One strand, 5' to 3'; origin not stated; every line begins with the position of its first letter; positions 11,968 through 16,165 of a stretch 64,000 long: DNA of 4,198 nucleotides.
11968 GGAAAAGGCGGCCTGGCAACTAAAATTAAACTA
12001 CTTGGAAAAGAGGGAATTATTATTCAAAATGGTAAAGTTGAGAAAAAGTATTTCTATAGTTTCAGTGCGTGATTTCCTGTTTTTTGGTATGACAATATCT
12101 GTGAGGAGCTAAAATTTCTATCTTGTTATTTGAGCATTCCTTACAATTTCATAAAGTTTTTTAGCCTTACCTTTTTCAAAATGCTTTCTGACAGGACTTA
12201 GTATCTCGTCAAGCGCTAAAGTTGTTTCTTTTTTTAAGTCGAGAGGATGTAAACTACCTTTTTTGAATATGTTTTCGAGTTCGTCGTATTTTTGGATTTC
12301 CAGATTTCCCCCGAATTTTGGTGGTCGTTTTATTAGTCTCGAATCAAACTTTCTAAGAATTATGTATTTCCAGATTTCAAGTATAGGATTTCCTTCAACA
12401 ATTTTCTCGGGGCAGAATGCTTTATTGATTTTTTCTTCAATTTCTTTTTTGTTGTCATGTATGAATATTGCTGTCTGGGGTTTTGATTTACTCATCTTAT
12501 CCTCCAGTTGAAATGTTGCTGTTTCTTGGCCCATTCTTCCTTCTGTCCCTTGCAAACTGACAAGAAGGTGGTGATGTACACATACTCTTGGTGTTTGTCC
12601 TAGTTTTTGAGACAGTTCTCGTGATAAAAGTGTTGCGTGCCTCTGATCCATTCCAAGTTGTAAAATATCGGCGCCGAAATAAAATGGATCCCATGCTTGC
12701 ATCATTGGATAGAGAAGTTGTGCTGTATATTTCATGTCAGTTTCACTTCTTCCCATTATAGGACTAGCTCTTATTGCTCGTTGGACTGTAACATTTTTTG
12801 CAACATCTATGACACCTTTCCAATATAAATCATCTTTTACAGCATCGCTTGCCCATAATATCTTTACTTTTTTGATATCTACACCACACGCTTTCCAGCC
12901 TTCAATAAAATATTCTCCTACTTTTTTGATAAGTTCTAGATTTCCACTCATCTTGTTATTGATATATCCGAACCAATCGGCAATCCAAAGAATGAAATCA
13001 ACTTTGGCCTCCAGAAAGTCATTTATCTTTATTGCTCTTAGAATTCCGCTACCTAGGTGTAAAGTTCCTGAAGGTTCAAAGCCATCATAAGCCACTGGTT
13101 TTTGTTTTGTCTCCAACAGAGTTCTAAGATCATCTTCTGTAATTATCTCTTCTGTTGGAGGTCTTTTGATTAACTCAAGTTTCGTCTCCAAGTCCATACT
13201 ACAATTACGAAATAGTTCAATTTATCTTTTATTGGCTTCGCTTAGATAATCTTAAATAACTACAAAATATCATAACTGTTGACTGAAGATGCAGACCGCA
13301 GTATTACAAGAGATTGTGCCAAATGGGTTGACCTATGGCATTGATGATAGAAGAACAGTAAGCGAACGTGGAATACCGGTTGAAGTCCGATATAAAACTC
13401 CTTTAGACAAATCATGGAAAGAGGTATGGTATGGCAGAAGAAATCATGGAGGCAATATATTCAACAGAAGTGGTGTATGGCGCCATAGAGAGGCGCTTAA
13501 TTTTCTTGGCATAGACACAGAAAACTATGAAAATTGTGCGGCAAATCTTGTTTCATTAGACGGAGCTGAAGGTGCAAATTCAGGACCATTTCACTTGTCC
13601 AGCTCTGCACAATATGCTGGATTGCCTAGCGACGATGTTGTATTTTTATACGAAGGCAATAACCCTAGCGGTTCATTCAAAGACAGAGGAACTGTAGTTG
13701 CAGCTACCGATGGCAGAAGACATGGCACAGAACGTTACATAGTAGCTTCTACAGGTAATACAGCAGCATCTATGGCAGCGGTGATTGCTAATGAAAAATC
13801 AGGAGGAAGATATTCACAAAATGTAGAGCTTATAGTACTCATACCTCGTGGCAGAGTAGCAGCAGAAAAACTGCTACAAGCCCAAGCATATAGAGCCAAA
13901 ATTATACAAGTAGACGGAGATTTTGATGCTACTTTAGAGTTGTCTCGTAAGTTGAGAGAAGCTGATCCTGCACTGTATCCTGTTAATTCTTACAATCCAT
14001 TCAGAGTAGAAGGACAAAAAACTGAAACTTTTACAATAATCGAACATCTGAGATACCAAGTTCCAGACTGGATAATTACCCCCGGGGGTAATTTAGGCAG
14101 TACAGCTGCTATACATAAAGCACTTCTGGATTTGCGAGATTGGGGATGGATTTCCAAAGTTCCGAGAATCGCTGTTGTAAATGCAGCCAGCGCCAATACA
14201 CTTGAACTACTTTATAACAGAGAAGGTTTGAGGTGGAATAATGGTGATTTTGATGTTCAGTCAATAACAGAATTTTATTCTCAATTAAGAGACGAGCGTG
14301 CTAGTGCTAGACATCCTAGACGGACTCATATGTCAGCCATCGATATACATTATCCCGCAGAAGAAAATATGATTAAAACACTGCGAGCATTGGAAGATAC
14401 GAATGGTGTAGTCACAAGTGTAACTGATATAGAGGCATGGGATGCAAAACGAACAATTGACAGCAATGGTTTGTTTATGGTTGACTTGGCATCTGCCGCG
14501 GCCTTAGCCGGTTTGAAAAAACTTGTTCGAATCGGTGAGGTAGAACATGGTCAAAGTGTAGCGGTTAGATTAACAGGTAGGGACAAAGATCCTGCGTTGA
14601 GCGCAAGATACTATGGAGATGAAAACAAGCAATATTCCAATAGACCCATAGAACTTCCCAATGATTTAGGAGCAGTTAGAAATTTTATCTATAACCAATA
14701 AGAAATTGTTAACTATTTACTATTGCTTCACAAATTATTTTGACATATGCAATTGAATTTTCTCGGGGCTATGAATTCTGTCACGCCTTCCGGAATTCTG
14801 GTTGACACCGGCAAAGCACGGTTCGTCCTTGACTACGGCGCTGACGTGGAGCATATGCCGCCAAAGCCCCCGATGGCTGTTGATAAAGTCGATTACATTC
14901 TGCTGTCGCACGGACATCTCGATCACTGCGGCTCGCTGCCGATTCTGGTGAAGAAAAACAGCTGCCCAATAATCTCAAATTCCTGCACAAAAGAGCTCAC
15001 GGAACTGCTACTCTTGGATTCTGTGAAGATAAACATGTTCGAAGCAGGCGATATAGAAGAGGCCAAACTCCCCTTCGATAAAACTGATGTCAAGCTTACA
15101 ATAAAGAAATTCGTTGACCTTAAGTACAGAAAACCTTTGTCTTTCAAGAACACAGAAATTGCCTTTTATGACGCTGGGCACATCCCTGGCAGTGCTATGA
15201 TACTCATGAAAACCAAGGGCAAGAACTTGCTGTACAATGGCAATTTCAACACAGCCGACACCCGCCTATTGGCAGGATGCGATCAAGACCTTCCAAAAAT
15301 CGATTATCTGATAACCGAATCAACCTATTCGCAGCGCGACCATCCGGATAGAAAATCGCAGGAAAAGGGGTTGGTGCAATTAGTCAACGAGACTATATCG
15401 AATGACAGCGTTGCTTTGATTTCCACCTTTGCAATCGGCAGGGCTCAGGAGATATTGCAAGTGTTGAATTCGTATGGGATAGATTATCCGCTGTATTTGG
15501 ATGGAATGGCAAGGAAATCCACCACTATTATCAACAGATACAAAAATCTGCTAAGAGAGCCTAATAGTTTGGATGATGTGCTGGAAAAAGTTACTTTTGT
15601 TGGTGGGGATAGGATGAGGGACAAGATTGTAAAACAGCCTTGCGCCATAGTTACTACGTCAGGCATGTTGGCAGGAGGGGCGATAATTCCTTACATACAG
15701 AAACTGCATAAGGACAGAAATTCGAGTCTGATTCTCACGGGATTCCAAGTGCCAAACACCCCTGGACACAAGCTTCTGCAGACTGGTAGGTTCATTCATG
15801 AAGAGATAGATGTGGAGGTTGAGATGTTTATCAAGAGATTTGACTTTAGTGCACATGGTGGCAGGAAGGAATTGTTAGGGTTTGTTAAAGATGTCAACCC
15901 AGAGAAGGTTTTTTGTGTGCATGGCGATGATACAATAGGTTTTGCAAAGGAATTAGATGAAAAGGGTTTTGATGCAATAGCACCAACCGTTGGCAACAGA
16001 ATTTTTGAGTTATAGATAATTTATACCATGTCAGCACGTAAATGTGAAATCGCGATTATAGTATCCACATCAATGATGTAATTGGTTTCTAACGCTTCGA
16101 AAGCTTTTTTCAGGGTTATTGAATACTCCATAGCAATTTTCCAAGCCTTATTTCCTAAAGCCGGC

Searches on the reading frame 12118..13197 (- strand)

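Call 55: search_protein_families(library=pfam, proteins=[window:12118-13197:-], max_evalue=0.001)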
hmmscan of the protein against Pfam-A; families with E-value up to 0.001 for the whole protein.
window:12118-13197:- (359 aa): 1 family
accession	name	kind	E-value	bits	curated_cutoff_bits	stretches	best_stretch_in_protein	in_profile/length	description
PF00579.31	tRNA-synt_1b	-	1.4e-47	162.9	21.1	1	32-333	4-291/292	tRNA synthetases class I (W and Y)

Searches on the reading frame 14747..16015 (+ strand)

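Call 55: search_protein_families(library=pfam, proteins=[window:14747-16015:+], max_evalue=0.001)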
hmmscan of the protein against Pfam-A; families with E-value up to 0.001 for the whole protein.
window:14747-16015:+ (422 aa): 5 families
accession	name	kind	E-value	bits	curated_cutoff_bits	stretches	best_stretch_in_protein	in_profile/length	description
PF10996.14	Beta-Casp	-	7.3e-16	59.2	27.7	1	233-343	1-120/120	Beta-Casp domain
PF16661.11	Lactamase_B_6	-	1.5e-14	54.2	27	1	17-179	9-174/193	Metallo-beta-lactamase superfamily domain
PF07521.17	RMMBL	-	3.3e-14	53.1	21.6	1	355-413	1-63/63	Zn-dependent metallo-hydrolase RNA specificity domain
PF00753.33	Lactamase_B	-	2.7e-08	34.4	22.7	1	17-78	9-74/196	Metallo-beta-lactamase superfamily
PF12706.13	Lactamase_B_2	-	4.8e-07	30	27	1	17-89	3-75/200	Beta-lactamase superfamily domain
